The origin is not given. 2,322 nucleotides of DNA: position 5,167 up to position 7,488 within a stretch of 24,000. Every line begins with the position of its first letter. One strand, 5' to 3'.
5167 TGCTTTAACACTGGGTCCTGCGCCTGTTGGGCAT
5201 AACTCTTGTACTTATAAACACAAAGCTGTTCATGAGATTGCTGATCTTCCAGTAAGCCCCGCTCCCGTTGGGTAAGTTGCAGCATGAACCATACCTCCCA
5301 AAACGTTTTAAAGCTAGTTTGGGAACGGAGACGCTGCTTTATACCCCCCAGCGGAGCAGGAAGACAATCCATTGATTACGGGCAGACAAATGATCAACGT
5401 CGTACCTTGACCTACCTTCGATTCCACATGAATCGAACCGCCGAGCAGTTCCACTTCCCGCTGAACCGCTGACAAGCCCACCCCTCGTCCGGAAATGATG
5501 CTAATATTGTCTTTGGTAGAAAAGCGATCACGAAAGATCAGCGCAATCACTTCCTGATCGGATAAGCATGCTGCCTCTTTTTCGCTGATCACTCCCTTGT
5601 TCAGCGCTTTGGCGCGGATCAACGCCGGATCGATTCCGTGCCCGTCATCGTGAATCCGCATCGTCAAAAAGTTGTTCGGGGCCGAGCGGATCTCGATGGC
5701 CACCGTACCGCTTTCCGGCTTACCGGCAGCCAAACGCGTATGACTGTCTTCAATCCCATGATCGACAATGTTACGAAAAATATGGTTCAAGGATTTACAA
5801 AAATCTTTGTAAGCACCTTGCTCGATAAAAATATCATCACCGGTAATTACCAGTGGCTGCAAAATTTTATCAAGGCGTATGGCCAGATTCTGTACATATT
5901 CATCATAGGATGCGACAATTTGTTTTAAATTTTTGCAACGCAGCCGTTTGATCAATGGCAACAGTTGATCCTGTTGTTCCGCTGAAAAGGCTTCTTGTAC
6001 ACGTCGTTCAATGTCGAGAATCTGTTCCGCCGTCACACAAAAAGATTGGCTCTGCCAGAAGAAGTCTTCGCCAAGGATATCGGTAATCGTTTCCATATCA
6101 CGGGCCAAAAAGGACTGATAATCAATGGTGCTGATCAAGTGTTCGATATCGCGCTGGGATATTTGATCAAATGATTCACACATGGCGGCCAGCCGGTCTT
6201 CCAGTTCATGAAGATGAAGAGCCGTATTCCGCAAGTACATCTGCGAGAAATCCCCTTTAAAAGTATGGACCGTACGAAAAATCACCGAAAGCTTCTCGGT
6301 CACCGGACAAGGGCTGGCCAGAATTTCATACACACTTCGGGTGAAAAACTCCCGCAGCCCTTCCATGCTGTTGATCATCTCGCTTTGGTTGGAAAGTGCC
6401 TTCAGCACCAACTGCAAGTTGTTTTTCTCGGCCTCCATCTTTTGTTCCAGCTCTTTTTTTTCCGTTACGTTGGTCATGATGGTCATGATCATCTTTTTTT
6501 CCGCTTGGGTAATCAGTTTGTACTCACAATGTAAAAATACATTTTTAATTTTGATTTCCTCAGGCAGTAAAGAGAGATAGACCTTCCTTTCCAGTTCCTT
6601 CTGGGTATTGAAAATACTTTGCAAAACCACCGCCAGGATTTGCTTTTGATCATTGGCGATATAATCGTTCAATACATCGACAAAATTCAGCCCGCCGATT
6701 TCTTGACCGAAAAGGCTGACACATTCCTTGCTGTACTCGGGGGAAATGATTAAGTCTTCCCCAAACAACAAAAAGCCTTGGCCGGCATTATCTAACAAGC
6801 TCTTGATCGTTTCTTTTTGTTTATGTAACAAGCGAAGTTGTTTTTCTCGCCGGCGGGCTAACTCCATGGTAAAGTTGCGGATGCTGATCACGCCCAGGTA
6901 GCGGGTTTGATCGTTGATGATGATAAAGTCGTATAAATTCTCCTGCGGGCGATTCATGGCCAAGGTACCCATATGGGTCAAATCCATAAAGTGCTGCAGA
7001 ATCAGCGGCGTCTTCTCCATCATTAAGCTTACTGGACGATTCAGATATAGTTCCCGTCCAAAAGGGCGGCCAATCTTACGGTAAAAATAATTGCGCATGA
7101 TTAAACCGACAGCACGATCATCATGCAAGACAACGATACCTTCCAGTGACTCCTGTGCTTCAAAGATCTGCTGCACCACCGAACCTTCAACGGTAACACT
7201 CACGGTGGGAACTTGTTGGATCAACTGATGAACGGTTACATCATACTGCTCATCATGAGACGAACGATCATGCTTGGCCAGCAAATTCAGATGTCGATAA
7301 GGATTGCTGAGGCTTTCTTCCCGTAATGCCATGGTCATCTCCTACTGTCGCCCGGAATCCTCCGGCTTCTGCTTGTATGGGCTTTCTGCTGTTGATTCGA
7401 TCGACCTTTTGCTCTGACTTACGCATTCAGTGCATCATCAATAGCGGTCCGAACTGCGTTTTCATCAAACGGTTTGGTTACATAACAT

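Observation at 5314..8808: Self-contained, receptor-less CheX-CheY-CheA-like operon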

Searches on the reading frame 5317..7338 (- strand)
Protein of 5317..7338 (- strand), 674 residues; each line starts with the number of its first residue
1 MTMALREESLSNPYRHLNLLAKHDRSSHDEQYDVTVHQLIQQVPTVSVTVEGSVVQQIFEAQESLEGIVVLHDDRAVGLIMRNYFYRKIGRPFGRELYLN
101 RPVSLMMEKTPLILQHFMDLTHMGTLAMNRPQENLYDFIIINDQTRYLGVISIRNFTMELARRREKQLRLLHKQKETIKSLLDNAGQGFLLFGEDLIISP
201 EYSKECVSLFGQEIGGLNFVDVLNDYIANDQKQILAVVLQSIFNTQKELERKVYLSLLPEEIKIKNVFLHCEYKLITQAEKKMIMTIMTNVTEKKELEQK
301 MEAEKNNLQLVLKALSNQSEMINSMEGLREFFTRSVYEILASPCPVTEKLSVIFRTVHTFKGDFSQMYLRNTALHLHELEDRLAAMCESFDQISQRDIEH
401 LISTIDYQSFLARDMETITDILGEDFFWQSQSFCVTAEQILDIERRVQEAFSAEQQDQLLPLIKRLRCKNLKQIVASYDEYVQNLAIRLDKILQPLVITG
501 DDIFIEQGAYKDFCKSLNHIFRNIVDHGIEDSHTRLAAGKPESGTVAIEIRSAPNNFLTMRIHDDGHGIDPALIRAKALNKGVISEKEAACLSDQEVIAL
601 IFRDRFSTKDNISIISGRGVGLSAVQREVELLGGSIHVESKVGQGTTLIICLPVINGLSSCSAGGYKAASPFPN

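Call 5: search_protein_families(library=pfam, proteins=[window:5317-7338:-], max_evalue=0.01)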
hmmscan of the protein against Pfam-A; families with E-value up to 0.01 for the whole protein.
window:5317-7338:- (674 aa): 3 families
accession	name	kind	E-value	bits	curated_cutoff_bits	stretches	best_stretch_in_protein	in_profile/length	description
PF02518.31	HATPase_c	-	1.7e-18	67.5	26.4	1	516-654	5-109/111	Histidine kinase-, DNA gyrase B-, and HSP90-like ATPase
PF15027.12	MGT5A_N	-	0.0048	17.1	27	0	430-497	37-96/137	MGT5A-like, N-terminal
PF01627.28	Hpt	-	0.0097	16.6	24.6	0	348-392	24-73/84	Hpt domain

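Call 6: search_protein_families(library=ncbifam, proteins=[window:5317-7338:-], max_evalue=0.01)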
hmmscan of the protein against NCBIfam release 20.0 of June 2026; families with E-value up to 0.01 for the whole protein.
window:5317-7338:- (674 aa): 30 families (the best 25 are shown)
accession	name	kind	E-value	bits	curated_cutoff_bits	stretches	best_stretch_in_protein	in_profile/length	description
NF041336.1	CheA_Halo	equivalog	7.9e-51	173.5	950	2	465-654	350-537/666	chemotaxis protein CheA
NF007835.0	PRK10547.1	equivalog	1.9e-31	109.4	793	1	467-654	341-523/670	chemotaxis protein CheA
NF046044.1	PnpS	equivalog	3.2e-12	46.2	400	2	616-653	353-390/390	two-component system histidine kinase PnpS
NF047874.1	MASE3_PAS_HK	subfamily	1.9e-11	43.5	560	1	599-656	569-626/655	MASE3 domain-containing sensor histidine kinase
NF008468.0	PRK11360.1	equivalog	1.5e-09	36.8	646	1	588-655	547-609/616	two-component system sensor histidine kinase AtoS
NF010411.0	PRK13837.1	equivalog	4.2e-09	35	647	1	595-657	621-678/828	two-component system VirA-like sensor kinase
NF008298.1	PRK11086.1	subfamily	5.7e-09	34.9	520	1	595-654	471-525/529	DcuS/MalK family sensor histidine kinase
TIGR02916.1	PEP_his_kin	equivalog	1.1e-08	34.1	300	1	616-653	642-679/679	XrtA/PEP-CTERM system histidine kinase PrsK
NF046020.1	HisKinCckABruc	equivalog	5.3e-08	31.2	1000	1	594-653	650-706/868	cell cycle histidine kinase CckA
NF007688.0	PRK10364.1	equivalog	5.5e-07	28.7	479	1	599-655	401-452/460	two-component system sensor histidine kinase ZraS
NF045595.1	HK_scytonemin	equivalog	5.5e-07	28.4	865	1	605-655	586-636/637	scytonemin biosynthesis sensor histidine kinase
NF052573.1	HisKinEspAMyxo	equivalog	1.1e-06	27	1400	1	573-655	533-612/755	serine histidine kinase EspA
NF052574.1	HisKinEspCMyxo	equivalog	4.4e-06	25.2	1200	1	595-656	581-639/785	serine histidine kinase EspC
NF041947.1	LuxQ_Vibrio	equivalog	4.8e-06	24.7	1200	1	616-655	658-697/843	quorum-sensing autoinducer 2 sensor kinase/phosphatase LuxQ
NF011874.0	PRK15347.1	equivalog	5.3e-06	24.8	852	1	601-655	564-615/921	two component system sensor kinase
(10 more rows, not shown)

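Call 7: search_solved_structures(query=window:5317-7338:-, max_evalue=0.01, show_alignments=2)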
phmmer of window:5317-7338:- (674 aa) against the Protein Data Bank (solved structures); distinct sequences matched with E-value up to 0.01: 11.
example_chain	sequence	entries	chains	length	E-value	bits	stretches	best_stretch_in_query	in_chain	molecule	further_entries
4xiv_A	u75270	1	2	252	9.5e-37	130.3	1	459-654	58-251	Chemotaxis protein CheA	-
1i5d_A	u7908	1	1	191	1.7e-36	129.4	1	471-654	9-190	CHEMOTAXIS PROTEIN CHEA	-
1i58_A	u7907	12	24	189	3.1e-36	128.6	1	478-654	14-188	CHEMOTAXIS PROTEIN CHEA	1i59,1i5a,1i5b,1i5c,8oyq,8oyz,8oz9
6mi6_A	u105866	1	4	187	3.5e-36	128.4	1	478-653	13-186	Chemotaxis protein CheA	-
1b3q_A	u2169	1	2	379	4.8e-36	127.9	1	459-655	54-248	PROTEIN (CHEMOTAXIS PROTEIN CHEA)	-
3ja6_C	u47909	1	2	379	5.2e-36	127.8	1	459-655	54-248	Chemotaxis protein CheA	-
2ch4_A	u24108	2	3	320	6.9e-36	127.4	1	478-655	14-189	CHEMOTAXIS PROTEIN CHEA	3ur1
4jpb_A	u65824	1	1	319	4.4e-34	121.5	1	478-655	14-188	Chemotaxis protein CheA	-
6s1k_A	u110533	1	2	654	5.4e-29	104.7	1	463-655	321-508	Chemotaxis protein CheA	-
8c5v_A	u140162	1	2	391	2.8e-28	102.3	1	463-655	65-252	Chemotaxis protein CheA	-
3d36_A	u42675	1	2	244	0.00088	21.4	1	615-662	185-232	Sporulation kinase B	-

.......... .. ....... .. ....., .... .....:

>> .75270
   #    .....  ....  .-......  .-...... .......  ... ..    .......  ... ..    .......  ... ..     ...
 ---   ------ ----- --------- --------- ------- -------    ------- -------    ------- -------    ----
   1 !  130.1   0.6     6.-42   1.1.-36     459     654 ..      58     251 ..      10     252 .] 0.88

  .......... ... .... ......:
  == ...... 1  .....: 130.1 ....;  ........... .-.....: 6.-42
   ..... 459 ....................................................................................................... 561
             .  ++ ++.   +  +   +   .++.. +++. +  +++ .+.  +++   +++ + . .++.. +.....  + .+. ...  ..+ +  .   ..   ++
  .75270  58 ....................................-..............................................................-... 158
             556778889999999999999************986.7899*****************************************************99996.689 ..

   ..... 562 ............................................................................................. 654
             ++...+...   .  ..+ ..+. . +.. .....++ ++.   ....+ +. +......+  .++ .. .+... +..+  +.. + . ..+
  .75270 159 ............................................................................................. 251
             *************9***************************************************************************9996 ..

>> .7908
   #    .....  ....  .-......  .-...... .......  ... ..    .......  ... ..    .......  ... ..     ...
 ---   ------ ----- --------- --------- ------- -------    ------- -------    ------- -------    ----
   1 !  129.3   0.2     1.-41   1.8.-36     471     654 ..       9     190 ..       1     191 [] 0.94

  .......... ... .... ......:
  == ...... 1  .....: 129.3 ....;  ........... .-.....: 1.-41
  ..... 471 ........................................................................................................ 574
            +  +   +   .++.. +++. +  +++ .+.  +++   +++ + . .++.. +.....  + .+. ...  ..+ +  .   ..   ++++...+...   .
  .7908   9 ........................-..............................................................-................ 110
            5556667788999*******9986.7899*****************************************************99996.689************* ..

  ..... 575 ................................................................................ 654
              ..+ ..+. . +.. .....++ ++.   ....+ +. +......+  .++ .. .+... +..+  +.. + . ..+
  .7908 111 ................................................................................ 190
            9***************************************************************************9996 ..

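Call 9: find_homologous_proteins(query=window:5317-7338:-, max_evalue=1e-10)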
Query window:5317-7338:- (674 aa): 226 proteins with E <= 1e-10 among 8000 candidates; the best 120 are listed.
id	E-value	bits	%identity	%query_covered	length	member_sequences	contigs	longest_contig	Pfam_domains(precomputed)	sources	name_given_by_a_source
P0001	0.0e+0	1491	100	100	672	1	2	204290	PF02518.32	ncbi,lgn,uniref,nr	ncbi:ATP-binding protein [Heliophilum fasciatum]|uniref:histidine kinase n=1 Tax=Heliophilum fasciat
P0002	7.0e-223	760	56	97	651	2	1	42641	PF02518.32,PF00571.34,PF01627.29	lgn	-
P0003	3.9e-178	612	57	74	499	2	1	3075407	PF02518.32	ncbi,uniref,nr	ncbi:chea signal transduction histidine kinase, putative [Heliomicrobium modesticaldum Ice1]|uniref:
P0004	1.3e-170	587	45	92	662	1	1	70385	PF02518.32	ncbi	-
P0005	7.8e-167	575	42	92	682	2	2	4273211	PF02518.32,PF01627.29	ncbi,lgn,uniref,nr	ncbi:ATP-binding protein [Desulfolutivibrio sulfoxidireducens]|uniref:ATP-binding protein n=1 Tax=De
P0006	2.2e-162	560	42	92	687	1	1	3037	PF02518.32,PF01627.29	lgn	-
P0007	3.8e-162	559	42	92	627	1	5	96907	PF02518.32,PF00571.34,PF01627.29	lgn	-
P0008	9.5e-162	558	43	92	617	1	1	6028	PF02518.32,PF00571.34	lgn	-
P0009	1.0e-161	558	40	97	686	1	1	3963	PF02518.32,PF01627.29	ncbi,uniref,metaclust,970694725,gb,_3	ncbi:signal transduction histidine kinase chea [hydrocarbon metagenome]|uniref:histidine kinase n=1 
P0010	2.9e-161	557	40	95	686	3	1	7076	PF02518.32,PF01627.29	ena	-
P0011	6.0e-161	555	40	97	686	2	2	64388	PF02518.32,PF01627.29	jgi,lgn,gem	-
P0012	8.6e-161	555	41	95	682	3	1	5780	PF02518.32,PF01627.29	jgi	-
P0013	9.9e-161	555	41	92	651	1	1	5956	PF02518.32,PF00571.34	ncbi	-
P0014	1.7e-160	554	41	94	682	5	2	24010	PF02518.32,PF01627.29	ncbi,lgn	ncbi:MAG: ATP-binding protein [Thermodesulfobacteriota bacterium]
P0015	8.5e-160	552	41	92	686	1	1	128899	PF02518.32,PF01627.29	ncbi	-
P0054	7.5e-103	364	38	73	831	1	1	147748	PF13690.12,PF02518.32,PF00072.31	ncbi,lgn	ncbi:MAG: response regulator [Bacillota bacterium]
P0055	6.1e-100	354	37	74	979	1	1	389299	PF13690.12,PF02518.32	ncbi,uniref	ncbi:ATP-binding protein [Paenibacillus chartarius]|uniref:histidine kinase n=1 Tax=Paenibacillus ch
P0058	6.9e-98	347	40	71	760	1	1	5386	PF13690.12,PF02518.32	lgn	-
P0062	5.3e-95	338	38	73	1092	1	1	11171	PF13690.12,PF07695.18,PF02518.32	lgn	-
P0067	2.4e-92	329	39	72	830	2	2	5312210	PF13690.12,PF02518.32,PF01627.29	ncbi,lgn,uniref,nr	ncbi:ATP-binding protein [Sporomusa malonica]|uniref:histidine kinase n=1 Tax=Sporomusa malonica Tax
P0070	6.5e-92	327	33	83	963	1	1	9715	PF13690.12,PF02518.32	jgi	jgi:two-component system, chemotaxis family, sensor kinase CheA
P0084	2.2e-89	319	35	73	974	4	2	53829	PF13690.12,PF08448.17,PF02518.32,PF00989.32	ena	-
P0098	5.4e-86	308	35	71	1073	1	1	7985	PF13690.12,PF01590.33,PF02518.32,PF16927.12,PF01627.29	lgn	-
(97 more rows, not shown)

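Call 10: find_encoding_contigs(protein=window:5317-7338:-, flank=10000, max_places=6)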
Protein window:5317-7338:- (674 aa): no gene with exactly this product is on record in the collection.

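Call 18: find_related_loci(query=A1, collection=genome_contigs, flank=8000)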
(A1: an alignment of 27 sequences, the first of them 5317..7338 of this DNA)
Query A1 (674 aa) in genome_contigs; peptide patterns used: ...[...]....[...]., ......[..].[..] (x = any residue, [..] = any of these).
599 stretches matched a pattern (row limit reached: there are more); 577 encode a relative of the query (tblastn E <= 1e-3); the best 80 are kept; 80 distinct loci.
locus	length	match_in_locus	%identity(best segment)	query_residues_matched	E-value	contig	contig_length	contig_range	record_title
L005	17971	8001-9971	44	35-655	3e-174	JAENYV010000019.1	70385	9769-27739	MAG: Dethiobacter alkaliphilus isolate BL5_bin.7 BL5_bin7_NODE_145_length_70385_cov_24.338518, whole genome shotgun sequ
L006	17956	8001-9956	41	36-654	4e-168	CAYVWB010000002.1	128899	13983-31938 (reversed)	MAG TPA_asm: uncultured Desulfovibrionaceae bacterium isolate SRP141376_co5_123 genome assembly, contig: NODE_227_length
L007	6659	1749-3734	41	24-657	4e-169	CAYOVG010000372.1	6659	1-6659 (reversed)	MAG TPA_asm: uncultured Syntrophobacteraceae bacterium isolate binchicken_co168_41 genome assembly, contig: NODE_17578_l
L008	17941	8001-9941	42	36-655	7e-168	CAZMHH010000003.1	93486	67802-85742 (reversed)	MAG TPA_asm: uncultured Thermodesulfobacteriota bacterium isolate SRP332253_co1_288 genome assembly, contig: NODE_192_le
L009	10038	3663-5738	40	4-664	1e-166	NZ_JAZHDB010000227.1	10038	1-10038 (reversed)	MAG: Desulfolutivibrio sp. isolate Bin1Zod NODE_888_length_10038_cov_40.865371, whole genome shotgun sequence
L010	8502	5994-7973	40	24-655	2e-159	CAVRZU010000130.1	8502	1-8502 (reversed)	MAG: uncultured delta proteobacterium isolate MFD04752.bin.2.21 genome assembly, contig: contig_17570, whole genome shot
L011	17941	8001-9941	39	36-655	2e-157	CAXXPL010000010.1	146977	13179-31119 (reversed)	MAG: Desulfovibrionaceae bacterium isolate 84865aa8-a4c1-4c50-8433-f34330bbf6a4 genome assembly, contig: contig_10, whol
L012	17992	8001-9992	39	33-671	1e-153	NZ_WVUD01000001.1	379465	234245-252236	Solidesulfovibrio aerotolerans strain DSM 16695 NODE_1_length_379465_cov_30.771254, whole genome shotgun sequence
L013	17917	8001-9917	39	35-653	5e-153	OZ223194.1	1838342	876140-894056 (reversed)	MAG: uncultured Acetobacterium sp. isolate 6abcf8f7-2dc5-46ce-9e35-983ba889e1c3 genome assembly, chromosome: 4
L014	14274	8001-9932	38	35-653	2e-152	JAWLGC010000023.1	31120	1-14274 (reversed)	MAG: Desulfomicrobiaceae bacterium isolate 21BLK6-1.bin.76 NODE_996_length_31120_cov_7.379968, whole genome shotgun sequ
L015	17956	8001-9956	39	33-657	4e-151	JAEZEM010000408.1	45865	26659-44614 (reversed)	MAG: Proteobacteria bacterium isolate OH_CBrB_343 k127_3823616, whole genome shotgun sequence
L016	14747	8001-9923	37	36-654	3e-151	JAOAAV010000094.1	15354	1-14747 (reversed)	MAG: Clostridia bacterium isolate SKW16 k141_835258, whole genome shotgun sequence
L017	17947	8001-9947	39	33-654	2e-149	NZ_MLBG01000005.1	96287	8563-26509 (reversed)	Desulfovibrio sp. DV contig00005, whole genome shotgun sequence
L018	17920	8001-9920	37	35-654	2e-148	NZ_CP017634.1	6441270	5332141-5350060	Candidatus Formimonas warabiya strain DCMF chromosome, complete genome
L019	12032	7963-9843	38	35-647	1e-148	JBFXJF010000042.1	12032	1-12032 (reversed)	MAG: Vulcanibacillus sp. isolate CA_2019_TPIn_45 NODE_19053_length_12032_cov_9.475346_TPIn, whole genome shotgun sequenc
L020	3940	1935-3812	39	35-654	9e-153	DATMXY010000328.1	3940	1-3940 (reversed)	MAG TPA_asm: Anaerovoracaceae bacterium isolate SMAG_U13132 k141_96523, whole genome shotgun sequence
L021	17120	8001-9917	38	35-653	2e-146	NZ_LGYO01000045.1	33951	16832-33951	Acetobacterium bakii strain DSM 8239 contig_45, whole genome shotgun sequence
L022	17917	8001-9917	39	35-653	7e-146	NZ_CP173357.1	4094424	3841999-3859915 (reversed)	Acetobacterium carbinolicum strain DSM 2925 chromosome, complete genome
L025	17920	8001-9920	37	35-653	5e-137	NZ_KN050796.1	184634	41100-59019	Desulfobacter vibrioformis DSM 8776 Q366DRAFT_scaffold00005.5, whole genome shotgun sequence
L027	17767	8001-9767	37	35-603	6e-132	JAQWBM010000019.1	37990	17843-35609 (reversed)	MAG: Eubacteriales bacterium isolate STF2_22 NODE_2218_length_37990_cov_4.636822_Sandtown_F2, whole genome shotgun seque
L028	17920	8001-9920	39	35-654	4e-150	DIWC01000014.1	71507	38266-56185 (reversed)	MAG TPA_asm: Peptococcaceae bacterium UBA6116 UBA6116_contig_9438, whole genome shotgun sequence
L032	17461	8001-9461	39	169-654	3e-108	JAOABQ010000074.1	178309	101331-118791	MAG: Clostridia bacterium isolate SKW182 k141_1169237, whole genome shotgun sequence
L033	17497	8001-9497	38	159-656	1e-107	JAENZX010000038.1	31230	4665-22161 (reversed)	MAG: Thermincola ferriacetica isolate BM5_bin.18 BM5_bin18_NODE_391_length_31230_cov_9.247506, whole genome shotgun sequ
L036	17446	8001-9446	38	177-656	5e-104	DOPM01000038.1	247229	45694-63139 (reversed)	MAG TPA_asm: Desulfosporosinus sp. isolate UBA8487 contig_385, whole genome shotgun sequence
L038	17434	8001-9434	38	177-654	8e-102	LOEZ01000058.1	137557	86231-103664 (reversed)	MAG: Gracilibacter sp. BRH_c7a BRHa_1003740, whole genome shotgun sequence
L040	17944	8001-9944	40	36-655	2e-150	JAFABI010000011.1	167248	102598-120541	MAG: Bacillota bacterium isolate OH_SBB_121 k127_627163, whole genome shotgun sequence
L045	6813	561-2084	37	159-673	1e-97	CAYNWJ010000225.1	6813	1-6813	MAG TPA_asm: uncultured bacterium isolate SRP141376_co4_255 genome assembly, contig: NODE_17949_length_6813_cov_3.419503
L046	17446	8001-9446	37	174-653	3e-97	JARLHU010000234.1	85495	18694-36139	MAG: Desulfosporosinus sp. isolate MAG_BO167 MetaBAT2_Bin_167_sub_Oxic_k141_2350743, whole genome shotgun sequence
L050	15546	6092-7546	38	178-657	2e-96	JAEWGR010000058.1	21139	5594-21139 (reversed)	MAG: Bacillota bacterium isolate OH_PBlB_39 k127_68959, whole genome shotgun sequence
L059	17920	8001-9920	36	35-654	3e-144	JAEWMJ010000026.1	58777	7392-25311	MAG: Bacillota bacterium isolate OH_PDB_132 k127_1368390, whole genome shotgun sequence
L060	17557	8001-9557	36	141-656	3e-93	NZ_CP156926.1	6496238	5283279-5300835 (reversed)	Sporomusa aerivorans strain DSM 13326 chromosome, complete genome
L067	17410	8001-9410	35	178-657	1e-91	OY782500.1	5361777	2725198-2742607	MAG: Vallitaleaceae bacterium isolate 08788439-a597-456a-b4e9-0d8f61821b33 genome assembly, chromosome: 1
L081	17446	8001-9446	35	174-653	3e-88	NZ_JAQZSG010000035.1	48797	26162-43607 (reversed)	Paenibacillus thermotolerans strain YIM B05602 Scaffold35, whole genome shotgun sequence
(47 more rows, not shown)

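Call 36: search_protein_families(library=pfam, alignment_id=A3, max_evalue=0.00001)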
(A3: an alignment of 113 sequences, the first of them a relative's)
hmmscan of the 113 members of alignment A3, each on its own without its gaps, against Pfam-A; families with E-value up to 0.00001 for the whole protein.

A. member 1, L005:5548-6048:- (167 aa): 1 family
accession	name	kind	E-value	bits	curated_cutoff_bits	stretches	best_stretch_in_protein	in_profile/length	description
PF01037.27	AsnC_trans_reg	-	9.2e-16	58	25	1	73-145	2-72/73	Lrp/AsnC ligand binding domain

B. families by the number of members that match (of 113 scanned): 167 families (the first 25 are shown)
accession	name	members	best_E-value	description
PF07238.19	PilZ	5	1.1e-10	PilZ domain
PF00990.26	GGDEF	4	9.2e-47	Diguanylate cyclase, GGDEF domain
PF00015.26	MCPsignal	4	2.5e-41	Methyl-accepting chemotaxis protein (MCP) signalling domain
PF00563.25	EAL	2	8.6e-72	EAL domain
PF04069.17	OpuAC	2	1.9e-70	Substrate binding domain of ABC-type glycine betaine transport system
PF00557.29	Peptidase_M24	2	5.3e-66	Metallopeptidase family M24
PF01138.27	RNase_PH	2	1.3e-57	3' exoribonuclease family, domain 1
PF01663.27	Phosphodiest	2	8.8e-53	Type I phosphodiesterase / nucleotide pyrophosphatase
PF02541.22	Ppx-GppA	2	1.9e-50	Ppx/GppA phosphatase family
PF00892.27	EamA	2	1.6e-38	EamA-like transporter family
PF00072.30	Response_reg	2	4e-29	Response regulator receiver domain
PF02518.31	HATPase_c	2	7e-27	Histidine kinase-, DNA gyrase B-, and HSP90-like ATPase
PF21447.3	Ppx-GppA_III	2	1.2e-23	Ppx/GppA phosphatase, domain III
PF03725.20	RNase_PH_C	2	2.3e-21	3' exoribonuclease family, domain 2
PF00575.29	S1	2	7.3e-16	S1 RNA binding domain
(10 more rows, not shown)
